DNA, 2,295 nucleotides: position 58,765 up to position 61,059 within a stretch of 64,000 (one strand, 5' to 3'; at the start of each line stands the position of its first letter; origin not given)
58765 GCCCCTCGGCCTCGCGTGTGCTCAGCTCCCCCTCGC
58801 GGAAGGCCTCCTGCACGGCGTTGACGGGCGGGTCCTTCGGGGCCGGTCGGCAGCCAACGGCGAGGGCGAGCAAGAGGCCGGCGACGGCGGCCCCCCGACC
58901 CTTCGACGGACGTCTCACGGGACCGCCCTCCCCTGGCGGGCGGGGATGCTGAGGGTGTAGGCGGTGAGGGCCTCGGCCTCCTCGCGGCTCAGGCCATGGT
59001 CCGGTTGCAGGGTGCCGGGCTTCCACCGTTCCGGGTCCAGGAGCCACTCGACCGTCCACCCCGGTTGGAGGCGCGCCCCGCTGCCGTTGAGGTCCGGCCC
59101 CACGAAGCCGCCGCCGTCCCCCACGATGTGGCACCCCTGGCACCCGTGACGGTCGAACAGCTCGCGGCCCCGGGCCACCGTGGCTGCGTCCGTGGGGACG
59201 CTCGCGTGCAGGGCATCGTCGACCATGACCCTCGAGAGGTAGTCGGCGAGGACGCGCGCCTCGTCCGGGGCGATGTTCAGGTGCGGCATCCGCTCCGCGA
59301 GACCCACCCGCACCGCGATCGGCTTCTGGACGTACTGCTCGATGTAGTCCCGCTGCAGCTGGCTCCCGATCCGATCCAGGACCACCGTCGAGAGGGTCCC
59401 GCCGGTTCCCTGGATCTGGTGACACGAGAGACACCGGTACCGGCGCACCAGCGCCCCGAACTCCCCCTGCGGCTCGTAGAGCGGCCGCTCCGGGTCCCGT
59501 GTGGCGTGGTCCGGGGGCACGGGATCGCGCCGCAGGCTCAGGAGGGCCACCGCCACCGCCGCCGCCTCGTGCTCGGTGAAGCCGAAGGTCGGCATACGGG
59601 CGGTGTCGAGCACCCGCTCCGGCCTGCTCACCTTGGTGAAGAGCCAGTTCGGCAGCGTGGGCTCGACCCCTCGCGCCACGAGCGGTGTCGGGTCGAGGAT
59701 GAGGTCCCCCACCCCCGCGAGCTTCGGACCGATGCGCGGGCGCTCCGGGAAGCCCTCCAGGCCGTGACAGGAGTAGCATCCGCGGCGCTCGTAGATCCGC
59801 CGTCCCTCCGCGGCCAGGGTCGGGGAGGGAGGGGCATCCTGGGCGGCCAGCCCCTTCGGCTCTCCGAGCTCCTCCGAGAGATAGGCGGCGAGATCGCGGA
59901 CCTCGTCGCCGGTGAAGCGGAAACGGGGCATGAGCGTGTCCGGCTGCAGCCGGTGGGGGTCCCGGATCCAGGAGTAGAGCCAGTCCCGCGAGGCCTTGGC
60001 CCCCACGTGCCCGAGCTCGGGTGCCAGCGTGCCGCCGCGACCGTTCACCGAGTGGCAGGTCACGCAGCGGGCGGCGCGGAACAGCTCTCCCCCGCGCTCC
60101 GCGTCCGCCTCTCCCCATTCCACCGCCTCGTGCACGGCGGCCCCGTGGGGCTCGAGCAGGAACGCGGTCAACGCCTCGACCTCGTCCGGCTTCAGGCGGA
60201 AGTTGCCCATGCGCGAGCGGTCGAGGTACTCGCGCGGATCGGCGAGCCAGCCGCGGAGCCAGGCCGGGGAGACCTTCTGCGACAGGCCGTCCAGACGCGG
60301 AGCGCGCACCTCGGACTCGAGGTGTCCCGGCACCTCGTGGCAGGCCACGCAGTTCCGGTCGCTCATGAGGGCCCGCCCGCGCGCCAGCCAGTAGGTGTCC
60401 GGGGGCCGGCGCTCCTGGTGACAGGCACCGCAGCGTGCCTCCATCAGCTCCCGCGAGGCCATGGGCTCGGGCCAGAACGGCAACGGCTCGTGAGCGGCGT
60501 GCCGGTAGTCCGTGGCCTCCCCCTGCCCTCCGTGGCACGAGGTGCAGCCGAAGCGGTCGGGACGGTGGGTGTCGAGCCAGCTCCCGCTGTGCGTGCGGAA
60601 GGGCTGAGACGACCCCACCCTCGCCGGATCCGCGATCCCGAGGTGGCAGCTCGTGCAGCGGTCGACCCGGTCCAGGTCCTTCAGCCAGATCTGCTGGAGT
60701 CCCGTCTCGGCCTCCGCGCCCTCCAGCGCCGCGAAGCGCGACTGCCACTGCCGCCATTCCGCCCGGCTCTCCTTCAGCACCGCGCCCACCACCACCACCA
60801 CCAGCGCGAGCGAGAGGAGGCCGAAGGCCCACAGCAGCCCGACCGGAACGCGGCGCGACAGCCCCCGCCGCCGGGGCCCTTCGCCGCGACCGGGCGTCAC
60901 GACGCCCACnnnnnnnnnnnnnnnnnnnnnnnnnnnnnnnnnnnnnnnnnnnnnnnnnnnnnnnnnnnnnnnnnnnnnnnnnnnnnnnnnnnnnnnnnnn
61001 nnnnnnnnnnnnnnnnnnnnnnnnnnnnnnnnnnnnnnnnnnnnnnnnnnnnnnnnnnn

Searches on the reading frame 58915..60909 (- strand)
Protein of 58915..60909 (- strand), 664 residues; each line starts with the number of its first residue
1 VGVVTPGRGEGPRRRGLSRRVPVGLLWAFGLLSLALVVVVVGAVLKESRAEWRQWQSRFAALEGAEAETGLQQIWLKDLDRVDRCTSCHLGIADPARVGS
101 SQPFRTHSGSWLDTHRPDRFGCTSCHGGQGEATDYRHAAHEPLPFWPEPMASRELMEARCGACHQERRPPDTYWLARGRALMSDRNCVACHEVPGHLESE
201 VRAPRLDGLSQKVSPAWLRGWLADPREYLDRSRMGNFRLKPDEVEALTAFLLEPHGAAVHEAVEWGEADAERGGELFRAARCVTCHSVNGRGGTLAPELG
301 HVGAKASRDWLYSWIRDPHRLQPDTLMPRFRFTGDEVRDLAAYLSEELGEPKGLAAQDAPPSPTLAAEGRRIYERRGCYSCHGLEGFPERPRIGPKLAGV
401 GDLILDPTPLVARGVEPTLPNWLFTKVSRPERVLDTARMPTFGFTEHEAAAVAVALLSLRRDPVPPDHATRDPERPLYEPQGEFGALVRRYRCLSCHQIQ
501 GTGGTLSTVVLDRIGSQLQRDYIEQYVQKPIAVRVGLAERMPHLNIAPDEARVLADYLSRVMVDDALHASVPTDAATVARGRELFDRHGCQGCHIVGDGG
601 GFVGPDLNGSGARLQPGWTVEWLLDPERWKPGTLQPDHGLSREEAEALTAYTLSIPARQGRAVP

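Call 87: search_protein_families(library=pfam, proteins=[window:58915-60909:-], max_evalue=0.001)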
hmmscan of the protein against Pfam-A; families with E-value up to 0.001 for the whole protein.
window:58915-60909:- (664 aa): 6 families
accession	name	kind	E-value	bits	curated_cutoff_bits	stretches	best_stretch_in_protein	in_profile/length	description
PF00034.26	Cytochrom_C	-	4.4e-43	146.9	21.3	3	270-345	1-87/90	Cytochrome c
PF13442.11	Cytochrome_CBB3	-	2.3e-32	111.5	27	2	268-344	1-68/68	Cytochrome C oxidase, cbb3-type, subunit III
PF02433.20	FixO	-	9.4e-15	55.1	29.6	1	296-340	103-147/219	Cytochrome C oxidase, mono-heme subunit/FixO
PF14522.11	Cytochrome_C7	-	1.3e-07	31.7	24.8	1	115-192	8-67/67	Cytochrome c7 and related cytochrome c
PF14537.11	Cytochrom_c3_2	-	1.6e-06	28.9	25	0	82-140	26-78/79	Cytochrome c3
PF22113.1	Mtrc-MtrF_II-IV_dom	-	0.00058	19.9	30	0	81-131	119-168/176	Outer membrane cytochrome MtrC/MtrF-like, domains II/IV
